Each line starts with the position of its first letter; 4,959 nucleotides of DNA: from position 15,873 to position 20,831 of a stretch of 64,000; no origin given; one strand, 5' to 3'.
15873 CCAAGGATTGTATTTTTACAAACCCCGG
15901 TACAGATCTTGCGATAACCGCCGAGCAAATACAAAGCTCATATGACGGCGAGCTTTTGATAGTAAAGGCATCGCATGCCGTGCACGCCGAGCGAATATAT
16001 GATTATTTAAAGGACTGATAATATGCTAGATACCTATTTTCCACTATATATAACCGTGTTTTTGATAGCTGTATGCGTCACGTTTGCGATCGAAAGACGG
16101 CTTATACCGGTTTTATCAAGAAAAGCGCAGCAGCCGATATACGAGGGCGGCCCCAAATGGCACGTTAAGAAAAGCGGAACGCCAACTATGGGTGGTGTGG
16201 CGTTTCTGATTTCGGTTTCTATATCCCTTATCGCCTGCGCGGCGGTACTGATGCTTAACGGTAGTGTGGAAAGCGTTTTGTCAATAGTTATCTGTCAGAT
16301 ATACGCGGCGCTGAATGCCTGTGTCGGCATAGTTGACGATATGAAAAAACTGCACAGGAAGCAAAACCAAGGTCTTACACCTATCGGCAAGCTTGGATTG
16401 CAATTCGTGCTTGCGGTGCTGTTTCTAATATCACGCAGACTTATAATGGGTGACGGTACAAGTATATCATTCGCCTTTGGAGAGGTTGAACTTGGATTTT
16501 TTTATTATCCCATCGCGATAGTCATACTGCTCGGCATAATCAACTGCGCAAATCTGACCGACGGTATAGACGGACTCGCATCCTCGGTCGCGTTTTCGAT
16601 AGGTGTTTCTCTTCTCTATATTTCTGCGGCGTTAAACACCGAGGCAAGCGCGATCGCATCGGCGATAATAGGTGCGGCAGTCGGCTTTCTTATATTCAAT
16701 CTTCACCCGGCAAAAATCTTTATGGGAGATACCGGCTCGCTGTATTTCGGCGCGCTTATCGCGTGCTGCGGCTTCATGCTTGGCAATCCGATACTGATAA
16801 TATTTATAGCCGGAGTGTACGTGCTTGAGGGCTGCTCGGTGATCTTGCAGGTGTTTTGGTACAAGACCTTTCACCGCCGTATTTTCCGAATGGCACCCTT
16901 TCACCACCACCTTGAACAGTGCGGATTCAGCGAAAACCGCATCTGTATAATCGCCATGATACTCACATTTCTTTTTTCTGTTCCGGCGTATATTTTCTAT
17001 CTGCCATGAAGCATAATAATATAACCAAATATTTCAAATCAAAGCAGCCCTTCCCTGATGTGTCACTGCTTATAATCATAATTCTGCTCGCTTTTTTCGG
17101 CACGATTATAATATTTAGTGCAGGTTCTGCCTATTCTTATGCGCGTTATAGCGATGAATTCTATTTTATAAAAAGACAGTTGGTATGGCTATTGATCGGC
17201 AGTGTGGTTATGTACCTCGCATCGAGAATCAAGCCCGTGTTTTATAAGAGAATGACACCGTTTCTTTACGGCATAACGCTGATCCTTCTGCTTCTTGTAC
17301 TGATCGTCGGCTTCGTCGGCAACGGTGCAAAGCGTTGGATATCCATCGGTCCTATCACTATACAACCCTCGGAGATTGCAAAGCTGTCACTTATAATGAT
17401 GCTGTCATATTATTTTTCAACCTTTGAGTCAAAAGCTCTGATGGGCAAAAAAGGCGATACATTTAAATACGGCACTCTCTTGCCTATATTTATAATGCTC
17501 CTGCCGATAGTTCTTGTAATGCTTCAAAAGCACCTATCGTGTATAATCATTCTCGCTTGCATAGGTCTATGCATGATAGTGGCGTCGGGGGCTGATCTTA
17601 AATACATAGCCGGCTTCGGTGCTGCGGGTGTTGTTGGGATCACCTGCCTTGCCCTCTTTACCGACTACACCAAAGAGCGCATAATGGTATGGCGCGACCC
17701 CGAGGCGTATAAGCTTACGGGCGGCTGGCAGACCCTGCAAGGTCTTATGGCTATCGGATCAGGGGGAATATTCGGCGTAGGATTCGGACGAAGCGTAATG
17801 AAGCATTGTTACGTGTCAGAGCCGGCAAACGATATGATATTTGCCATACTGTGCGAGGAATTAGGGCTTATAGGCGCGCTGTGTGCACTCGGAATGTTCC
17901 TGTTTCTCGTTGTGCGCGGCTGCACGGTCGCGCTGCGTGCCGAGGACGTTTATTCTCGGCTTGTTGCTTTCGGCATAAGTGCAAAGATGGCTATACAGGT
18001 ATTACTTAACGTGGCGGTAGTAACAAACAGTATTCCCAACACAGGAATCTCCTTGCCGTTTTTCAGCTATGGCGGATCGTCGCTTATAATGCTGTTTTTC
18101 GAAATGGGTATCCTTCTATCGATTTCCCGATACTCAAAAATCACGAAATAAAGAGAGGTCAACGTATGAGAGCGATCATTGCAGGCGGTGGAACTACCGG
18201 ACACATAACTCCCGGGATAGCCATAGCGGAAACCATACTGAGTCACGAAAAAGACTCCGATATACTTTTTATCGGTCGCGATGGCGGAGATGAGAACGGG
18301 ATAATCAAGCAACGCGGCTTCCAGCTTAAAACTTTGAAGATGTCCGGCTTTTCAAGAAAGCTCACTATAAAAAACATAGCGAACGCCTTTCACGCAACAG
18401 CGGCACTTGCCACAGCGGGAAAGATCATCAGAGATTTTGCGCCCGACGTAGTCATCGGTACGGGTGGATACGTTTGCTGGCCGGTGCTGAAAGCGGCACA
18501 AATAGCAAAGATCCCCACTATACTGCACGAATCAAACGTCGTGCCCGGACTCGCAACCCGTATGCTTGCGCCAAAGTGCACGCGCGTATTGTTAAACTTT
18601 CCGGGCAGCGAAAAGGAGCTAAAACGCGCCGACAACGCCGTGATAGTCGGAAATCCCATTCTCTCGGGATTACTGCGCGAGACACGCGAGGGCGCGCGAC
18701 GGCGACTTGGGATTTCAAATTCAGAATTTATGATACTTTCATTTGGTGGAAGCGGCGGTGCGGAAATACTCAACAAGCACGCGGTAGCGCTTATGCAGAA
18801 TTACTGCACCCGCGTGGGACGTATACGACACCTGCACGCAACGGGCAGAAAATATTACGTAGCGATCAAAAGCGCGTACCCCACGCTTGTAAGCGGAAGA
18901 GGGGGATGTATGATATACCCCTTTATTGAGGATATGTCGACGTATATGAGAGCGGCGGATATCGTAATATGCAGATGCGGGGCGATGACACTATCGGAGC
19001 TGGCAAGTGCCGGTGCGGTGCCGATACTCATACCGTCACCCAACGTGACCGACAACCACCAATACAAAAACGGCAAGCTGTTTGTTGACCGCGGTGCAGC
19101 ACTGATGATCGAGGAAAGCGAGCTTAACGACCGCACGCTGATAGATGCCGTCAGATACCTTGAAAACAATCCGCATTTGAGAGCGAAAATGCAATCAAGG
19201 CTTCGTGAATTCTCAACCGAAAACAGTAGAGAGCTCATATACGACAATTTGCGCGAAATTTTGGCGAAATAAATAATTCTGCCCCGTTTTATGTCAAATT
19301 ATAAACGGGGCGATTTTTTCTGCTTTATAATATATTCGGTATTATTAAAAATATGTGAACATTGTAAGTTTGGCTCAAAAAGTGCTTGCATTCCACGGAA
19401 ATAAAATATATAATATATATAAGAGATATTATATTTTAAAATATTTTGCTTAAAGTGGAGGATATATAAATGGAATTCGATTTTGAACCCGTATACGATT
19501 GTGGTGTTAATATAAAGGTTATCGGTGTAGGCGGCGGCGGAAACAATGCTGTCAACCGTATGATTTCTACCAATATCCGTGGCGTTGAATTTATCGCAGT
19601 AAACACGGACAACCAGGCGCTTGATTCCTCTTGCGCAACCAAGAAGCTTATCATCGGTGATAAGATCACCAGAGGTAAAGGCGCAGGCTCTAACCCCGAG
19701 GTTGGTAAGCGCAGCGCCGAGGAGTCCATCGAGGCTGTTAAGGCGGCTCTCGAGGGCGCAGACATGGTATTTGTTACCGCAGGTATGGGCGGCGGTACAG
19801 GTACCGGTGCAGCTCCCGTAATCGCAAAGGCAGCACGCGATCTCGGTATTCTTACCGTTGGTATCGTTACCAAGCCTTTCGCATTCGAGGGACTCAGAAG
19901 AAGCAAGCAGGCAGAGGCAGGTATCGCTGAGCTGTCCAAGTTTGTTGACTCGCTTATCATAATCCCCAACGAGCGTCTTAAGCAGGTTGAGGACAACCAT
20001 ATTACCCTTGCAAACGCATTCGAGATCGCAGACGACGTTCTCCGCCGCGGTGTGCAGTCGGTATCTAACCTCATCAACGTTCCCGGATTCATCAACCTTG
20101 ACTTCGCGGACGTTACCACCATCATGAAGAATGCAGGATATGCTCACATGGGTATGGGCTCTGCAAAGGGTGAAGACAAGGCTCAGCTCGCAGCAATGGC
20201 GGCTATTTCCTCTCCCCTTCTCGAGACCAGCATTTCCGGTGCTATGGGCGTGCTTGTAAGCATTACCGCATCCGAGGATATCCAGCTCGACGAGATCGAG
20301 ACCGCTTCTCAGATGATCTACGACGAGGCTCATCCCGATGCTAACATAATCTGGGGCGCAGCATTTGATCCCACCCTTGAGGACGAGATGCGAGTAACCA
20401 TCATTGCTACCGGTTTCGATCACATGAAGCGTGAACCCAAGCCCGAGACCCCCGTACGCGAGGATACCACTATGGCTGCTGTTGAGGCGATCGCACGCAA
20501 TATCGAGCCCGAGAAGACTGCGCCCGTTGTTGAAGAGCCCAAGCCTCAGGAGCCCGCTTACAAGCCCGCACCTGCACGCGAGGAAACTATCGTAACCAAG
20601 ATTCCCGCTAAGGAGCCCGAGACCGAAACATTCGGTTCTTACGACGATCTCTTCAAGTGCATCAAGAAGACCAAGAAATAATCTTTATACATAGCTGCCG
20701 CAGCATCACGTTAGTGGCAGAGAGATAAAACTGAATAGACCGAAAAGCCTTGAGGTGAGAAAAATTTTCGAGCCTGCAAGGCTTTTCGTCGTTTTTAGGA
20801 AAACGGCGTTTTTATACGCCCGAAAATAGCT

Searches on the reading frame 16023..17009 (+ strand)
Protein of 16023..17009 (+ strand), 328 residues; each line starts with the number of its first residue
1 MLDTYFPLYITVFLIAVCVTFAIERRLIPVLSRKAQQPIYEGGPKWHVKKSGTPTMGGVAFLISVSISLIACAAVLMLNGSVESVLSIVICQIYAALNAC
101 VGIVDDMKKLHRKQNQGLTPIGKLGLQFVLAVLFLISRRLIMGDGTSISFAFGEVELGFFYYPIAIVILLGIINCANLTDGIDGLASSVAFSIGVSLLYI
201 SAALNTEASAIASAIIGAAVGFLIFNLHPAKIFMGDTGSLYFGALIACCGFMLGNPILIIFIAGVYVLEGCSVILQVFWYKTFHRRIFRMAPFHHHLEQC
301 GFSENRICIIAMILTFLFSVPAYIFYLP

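Call 44: search_protein_families(library=pfam, proteins=[window:16023-17009:+], max_evalue=0.00001)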
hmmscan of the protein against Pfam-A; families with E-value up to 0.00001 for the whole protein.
window:16023-17009:+ (328 aa): 2 families
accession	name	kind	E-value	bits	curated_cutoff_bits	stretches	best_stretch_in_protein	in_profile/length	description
PF00953.26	Glycos_transf_4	-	2.3e-32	112.6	27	1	93-250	6-156/160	Glycosyl transferase family 4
PF10555.14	MraY_sig1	-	2.1e-06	27.3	20.1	1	50-62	1-13/13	Phospho-N-acetylmuramoyl-pentapeptide-transferase signature 1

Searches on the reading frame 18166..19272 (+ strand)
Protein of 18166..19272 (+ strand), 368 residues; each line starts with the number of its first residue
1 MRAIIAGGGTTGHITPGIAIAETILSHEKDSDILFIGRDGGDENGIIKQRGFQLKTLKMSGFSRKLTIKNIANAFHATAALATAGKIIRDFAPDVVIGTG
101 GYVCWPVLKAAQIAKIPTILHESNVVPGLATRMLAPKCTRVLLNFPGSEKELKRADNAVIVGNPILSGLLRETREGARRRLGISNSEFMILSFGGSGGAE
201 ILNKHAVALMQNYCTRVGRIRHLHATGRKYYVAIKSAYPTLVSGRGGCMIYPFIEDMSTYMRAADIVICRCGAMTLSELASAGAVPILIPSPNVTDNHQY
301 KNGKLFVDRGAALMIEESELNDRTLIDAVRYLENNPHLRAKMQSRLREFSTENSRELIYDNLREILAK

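Call 45: search_protein_families(library=pfam, proteins=[window:18166-19272:+], max_evalue=0.00001)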
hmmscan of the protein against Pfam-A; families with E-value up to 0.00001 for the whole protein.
window:18166-19272:+ (368 aa): 2 families
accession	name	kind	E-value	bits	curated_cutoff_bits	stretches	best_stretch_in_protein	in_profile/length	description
PF04101.22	Glyco_tran_28_C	-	3.1e-31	109.1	22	1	190-346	2-154/166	Glycosyltransferase family 28 C-terminal domain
PF03033.26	Glyco_transf_28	-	1.3e-30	106.8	26.2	1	4-142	2-138/139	Glycosyltransferase family 28 N-terminal domain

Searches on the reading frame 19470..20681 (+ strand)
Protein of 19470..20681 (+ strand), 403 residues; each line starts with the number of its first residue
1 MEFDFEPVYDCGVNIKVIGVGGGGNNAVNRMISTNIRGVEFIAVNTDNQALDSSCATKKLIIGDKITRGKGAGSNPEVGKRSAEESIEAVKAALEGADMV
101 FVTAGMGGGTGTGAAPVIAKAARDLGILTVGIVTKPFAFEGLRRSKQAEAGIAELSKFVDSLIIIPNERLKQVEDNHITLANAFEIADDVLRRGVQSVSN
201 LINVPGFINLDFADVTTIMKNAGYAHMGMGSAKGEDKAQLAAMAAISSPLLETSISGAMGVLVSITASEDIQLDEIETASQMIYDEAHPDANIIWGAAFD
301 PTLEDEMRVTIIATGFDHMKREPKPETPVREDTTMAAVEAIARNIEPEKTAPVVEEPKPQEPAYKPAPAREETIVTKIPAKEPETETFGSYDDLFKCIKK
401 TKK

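Call 45: search_protein_families(library=pfam, proteins=[window:19470-20681:+], max_evalue=0.00001)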
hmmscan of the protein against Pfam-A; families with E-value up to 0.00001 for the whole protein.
window:19470-20681:+ (403 aa): 2 families
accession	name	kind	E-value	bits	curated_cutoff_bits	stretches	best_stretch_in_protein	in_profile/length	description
PF00091.31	Tubulin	-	1.6e-50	172.5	33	1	14-173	1-188/190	Tubulin/FtsZ family, GTPase domain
PF12327.13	FtsZ_C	-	8e-36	122.7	27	1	223-317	1-95/95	FtsZ family, C-terminal domain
